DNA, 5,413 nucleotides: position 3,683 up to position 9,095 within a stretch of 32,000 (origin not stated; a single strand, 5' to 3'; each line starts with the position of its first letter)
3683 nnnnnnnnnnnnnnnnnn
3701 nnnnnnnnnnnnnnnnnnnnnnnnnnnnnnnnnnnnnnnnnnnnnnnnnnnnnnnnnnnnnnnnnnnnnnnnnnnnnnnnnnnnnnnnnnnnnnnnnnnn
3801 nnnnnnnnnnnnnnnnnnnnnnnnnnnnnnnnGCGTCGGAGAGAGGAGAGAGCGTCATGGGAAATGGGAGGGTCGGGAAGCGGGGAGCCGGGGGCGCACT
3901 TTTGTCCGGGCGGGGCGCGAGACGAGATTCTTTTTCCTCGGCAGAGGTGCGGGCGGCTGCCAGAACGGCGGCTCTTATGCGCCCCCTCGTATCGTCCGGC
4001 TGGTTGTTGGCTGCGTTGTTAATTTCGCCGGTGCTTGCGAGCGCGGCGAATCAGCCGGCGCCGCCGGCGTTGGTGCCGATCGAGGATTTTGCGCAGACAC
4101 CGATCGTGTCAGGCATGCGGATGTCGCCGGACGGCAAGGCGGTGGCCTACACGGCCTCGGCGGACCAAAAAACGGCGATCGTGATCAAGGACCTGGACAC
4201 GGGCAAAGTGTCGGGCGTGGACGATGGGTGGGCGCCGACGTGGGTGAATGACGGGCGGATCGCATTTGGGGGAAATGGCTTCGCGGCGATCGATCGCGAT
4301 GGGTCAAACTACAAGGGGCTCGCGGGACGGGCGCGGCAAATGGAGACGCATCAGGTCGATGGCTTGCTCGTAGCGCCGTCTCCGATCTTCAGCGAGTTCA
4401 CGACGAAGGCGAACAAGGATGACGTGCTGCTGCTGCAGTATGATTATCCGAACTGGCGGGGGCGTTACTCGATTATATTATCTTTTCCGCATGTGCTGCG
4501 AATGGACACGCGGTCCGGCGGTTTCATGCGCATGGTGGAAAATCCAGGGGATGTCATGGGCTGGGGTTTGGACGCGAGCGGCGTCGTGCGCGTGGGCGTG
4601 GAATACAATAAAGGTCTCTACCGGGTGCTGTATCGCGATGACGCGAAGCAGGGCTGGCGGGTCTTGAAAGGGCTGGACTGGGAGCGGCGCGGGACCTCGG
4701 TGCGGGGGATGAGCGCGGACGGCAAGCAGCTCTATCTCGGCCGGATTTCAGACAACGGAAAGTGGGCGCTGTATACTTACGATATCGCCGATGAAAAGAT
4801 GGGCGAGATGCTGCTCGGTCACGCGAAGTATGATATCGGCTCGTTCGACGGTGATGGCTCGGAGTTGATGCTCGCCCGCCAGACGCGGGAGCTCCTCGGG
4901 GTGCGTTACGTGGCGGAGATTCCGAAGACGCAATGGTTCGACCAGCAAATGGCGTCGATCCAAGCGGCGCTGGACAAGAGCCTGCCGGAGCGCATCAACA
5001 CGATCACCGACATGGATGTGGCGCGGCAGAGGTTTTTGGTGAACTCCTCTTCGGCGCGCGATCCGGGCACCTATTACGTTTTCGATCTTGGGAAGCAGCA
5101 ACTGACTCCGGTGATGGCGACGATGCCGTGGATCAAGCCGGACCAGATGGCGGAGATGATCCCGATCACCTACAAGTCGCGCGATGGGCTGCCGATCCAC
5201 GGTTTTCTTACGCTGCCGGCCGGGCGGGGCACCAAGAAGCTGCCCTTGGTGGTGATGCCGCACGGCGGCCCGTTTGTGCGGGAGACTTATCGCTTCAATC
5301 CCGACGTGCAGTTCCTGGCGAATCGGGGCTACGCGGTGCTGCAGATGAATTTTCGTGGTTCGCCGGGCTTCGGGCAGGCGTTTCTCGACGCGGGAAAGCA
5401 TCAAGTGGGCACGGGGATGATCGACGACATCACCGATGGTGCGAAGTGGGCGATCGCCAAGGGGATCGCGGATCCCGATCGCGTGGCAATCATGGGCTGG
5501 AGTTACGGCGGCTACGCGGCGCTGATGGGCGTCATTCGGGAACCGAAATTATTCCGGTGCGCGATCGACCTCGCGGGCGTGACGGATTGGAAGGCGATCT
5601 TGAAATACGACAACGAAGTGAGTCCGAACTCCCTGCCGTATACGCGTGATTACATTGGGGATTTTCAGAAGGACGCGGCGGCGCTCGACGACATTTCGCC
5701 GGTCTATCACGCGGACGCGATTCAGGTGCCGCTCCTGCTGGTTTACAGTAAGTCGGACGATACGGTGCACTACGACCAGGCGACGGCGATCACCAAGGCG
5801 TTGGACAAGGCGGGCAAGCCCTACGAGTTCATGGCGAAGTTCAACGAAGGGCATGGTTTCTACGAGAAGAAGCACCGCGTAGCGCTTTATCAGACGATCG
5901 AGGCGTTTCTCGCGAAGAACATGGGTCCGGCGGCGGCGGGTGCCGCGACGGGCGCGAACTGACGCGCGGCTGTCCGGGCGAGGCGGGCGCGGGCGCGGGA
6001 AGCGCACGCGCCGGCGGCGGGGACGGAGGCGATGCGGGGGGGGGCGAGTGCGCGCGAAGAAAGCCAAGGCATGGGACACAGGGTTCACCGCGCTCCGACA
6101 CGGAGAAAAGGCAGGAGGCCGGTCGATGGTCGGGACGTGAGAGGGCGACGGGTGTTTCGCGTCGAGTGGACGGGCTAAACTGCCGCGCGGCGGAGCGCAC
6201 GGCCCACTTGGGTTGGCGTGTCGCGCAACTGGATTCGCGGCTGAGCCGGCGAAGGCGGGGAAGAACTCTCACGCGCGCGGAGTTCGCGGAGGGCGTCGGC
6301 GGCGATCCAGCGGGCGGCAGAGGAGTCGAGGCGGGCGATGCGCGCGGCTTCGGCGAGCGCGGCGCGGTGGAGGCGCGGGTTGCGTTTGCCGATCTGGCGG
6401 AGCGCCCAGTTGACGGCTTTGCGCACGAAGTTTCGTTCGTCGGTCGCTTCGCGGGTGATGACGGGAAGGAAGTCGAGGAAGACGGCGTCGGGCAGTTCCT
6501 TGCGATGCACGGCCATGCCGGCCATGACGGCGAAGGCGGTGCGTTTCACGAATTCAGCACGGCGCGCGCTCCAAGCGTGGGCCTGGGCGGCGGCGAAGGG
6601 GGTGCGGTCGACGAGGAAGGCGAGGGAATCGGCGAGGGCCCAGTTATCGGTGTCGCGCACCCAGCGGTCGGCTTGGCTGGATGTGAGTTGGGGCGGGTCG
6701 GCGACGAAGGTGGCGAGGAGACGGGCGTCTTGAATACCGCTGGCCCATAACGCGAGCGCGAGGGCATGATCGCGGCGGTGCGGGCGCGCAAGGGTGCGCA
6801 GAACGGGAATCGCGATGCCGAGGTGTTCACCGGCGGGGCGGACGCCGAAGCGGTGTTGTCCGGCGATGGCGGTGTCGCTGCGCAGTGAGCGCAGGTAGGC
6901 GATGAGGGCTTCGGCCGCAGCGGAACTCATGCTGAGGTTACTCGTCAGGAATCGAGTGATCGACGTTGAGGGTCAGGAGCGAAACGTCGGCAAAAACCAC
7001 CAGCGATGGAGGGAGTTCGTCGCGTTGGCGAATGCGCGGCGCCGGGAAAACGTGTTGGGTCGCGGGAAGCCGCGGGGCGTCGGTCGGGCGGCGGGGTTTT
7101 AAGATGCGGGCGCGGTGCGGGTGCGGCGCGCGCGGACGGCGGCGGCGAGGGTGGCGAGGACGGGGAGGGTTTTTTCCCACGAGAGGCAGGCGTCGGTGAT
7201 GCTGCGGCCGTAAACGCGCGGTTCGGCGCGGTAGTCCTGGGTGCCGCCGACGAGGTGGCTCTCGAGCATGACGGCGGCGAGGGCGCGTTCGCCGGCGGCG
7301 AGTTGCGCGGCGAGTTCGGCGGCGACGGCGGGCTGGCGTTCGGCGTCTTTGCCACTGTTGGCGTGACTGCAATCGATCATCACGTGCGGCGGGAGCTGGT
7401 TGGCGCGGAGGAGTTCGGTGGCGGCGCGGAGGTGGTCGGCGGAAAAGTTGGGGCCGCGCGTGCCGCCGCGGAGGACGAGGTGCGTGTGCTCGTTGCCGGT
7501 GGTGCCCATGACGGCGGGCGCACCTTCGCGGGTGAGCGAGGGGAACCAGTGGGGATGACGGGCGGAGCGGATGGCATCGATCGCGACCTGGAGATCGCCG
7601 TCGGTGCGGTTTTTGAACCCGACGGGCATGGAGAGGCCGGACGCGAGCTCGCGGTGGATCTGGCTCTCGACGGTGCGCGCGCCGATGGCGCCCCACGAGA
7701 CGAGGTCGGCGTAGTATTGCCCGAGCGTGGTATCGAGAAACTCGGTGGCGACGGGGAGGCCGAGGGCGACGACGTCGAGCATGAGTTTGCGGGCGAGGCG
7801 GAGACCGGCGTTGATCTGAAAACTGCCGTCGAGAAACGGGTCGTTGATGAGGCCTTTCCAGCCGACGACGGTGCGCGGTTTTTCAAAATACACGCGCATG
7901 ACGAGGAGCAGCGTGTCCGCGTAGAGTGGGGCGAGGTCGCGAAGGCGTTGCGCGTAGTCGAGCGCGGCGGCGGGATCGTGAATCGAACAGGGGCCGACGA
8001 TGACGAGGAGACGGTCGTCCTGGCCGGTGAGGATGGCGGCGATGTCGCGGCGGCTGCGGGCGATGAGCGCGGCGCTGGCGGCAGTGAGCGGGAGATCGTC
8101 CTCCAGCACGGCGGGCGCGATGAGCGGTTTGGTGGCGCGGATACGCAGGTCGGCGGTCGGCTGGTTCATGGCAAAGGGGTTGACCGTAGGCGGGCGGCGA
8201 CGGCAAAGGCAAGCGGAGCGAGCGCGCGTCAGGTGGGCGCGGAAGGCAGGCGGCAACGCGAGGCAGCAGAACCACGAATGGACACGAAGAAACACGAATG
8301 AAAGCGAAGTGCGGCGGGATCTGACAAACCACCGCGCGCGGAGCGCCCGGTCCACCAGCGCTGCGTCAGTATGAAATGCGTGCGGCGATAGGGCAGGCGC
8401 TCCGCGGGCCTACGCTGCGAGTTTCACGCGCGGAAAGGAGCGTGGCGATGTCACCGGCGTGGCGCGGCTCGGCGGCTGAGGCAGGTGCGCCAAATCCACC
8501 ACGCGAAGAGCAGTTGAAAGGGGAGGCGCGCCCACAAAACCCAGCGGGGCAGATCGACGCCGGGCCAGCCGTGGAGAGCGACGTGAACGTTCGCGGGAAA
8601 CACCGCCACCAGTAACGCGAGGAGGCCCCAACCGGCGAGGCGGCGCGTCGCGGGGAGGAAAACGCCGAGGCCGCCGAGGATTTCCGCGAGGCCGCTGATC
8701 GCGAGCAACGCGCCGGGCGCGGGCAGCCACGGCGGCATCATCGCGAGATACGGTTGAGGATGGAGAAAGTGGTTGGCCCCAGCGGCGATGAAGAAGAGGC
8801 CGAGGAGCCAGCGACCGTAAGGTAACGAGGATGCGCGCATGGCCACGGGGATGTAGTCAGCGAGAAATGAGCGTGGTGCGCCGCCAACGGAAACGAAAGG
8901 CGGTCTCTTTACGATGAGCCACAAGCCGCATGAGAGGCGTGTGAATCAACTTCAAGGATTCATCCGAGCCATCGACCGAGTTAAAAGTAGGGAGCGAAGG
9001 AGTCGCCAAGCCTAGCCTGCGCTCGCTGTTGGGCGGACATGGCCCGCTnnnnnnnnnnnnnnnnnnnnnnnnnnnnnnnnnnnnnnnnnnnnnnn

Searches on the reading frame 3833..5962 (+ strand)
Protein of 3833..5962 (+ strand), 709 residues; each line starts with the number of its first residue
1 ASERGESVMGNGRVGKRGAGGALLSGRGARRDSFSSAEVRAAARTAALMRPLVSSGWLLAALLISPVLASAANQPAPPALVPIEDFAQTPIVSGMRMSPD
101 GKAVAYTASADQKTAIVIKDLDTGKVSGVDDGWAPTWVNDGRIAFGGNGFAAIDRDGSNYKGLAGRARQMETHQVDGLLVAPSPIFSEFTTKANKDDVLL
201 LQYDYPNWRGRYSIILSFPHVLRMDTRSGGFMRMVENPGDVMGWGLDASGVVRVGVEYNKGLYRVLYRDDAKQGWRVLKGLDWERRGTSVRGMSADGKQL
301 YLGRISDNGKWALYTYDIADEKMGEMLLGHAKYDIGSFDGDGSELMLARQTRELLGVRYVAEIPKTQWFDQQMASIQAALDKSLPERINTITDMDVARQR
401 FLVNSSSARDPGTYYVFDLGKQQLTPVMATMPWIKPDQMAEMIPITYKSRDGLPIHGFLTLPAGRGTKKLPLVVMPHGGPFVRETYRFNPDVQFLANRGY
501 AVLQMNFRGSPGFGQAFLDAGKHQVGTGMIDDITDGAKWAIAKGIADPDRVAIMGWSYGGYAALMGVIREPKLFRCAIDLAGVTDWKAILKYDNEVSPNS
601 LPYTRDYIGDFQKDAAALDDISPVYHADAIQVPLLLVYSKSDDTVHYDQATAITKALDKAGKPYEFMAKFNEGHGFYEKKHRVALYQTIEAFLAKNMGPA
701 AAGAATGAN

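Call 8: search_protein_families(library=pfam, proteins=[window:3833-5962:+], max_evalue=0.01)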
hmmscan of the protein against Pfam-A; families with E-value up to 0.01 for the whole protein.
window:3833-5962:+ (709 aa): 13 families
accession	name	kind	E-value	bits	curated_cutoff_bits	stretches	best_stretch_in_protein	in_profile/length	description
PF00326.27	Peptidase_S9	-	7.6e-54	182.9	22.6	1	487-698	2-211/213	Prolyl oligopeptidase family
PF20434.5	BD-FAE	-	5.8e-13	49.3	26.8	1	462-657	6-215/215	BD-FAE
PF02129.25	Peptidase_S15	-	2.5e-11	44.2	23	1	451-590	1-137/262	X-Pro dipeptidyl-peptidase (S15 family)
PF05448.18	AXE1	-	1e-06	28.2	21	1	438-669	52-300/321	Acetyl xylan esterase (AXE1)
PF12146.15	Hydrolase_4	-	2.4e-06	27.5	27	0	473-587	7-114/239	Serine aminopeptidase, S33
PF01738.24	DLH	-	3.5e-06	27.2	21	1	528-682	76-194/217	Dienelactone hydrolase family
PF07859.19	Abhydrolase_3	-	5.5e-06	26.7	25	1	530-677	49-209/210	alpha/beta hydrolase fold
PF12697.13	Abhydrolase_6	-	5.9e-06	27.5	26.3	1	473-588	1-100/217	Alpha/beta hydrolase family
PF00561.26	Abhydrolase_1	-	0.0004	20.6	25.8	1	471-606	1-125/245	alpha/beta hydrolase fold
PF08386.16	Abhydrolase_4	-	0.0008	19.9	21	1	631-700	34-98/103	TAP-like protein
PF00756.26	Esterase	-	0.0015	18.8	22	1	546-587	112-153/251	Putative esterase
PF03403.19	PAF-AH_p_II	-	0.0058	15.7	20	0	535-580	207-251/372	Platelet-activating factor acetylhydrolase, isoform II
PF10503.15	Esterase_PHB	-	0.0083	15.8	23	0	459-577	5-125/219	Esterase PHB depolymerase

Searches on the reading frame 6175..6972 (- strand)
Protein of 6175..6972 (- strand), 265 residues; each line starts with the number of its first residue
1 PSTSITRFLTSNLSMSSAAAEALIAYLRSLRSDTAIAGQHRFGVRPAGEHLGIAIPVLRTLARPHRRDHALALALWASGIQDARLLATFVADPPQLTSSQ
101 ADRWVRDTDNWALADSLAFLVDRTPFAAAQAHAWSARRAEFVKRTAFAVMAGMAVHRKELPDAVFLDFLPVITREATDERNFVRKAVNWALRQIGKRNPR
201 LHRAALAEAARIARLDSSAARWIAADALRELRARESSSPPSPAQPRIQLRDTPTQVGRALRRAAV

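Call 8: search_protein_families(library=pfam, proteins=[window:6175-6972:-], max_evalue=0.01)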
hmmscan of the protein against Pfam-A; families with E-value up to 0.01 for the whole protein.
window:6175-6972:- (265 aa): 2 families
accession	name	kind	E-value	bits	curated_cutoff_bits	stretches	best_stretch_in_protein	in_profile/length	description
PF08713.17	DNA_alkylation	-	3.7e-28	99.1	21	1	25-215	3-197/213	DNA alkylation repair enzyme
PF13513.12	HEAT_EZ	-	0.0018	19.2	27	0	142-194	3-55/55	HEAT-like repeat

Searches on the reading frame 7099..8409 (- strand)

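Call 8: search_protein_families(library=pfam, proteins=[window:7099-8409:-], max_evalue=0.01)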
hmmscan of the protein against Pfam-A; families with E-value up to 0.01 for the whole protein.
window:7099-8409:- (436 aa): 1 family
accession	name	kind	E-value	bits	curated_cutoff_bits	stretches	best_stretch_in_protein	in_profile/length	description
PF00793.26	DAHP_synth_1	-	4.8e-83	278.6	25.5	1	125-414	9-265/270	DAHP synthetase I family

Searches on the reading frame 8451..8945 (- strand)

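Call 8: search_protein_families(library=pfam, proteins=[window:8451-8945:-], max_evalue=0.01)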
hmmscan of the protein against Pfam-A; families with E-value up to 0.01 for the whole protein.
window:8451-8945:- (164 aa): 3 families
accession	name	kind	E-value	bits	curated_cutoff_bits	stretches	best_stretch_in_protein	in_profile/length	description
PF07681.17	DoxX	-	1e-06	29.7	23.6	1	44-115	5-79/85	DoxX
PF13564.11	DoxX_2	-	1.7e-05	25.4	26.3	1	47-125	5-85/103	DoxX-like family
PF07291.16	MauE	-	0.0019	18.9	27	1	44-115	8-83/128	Methylamine utilisation protein MauE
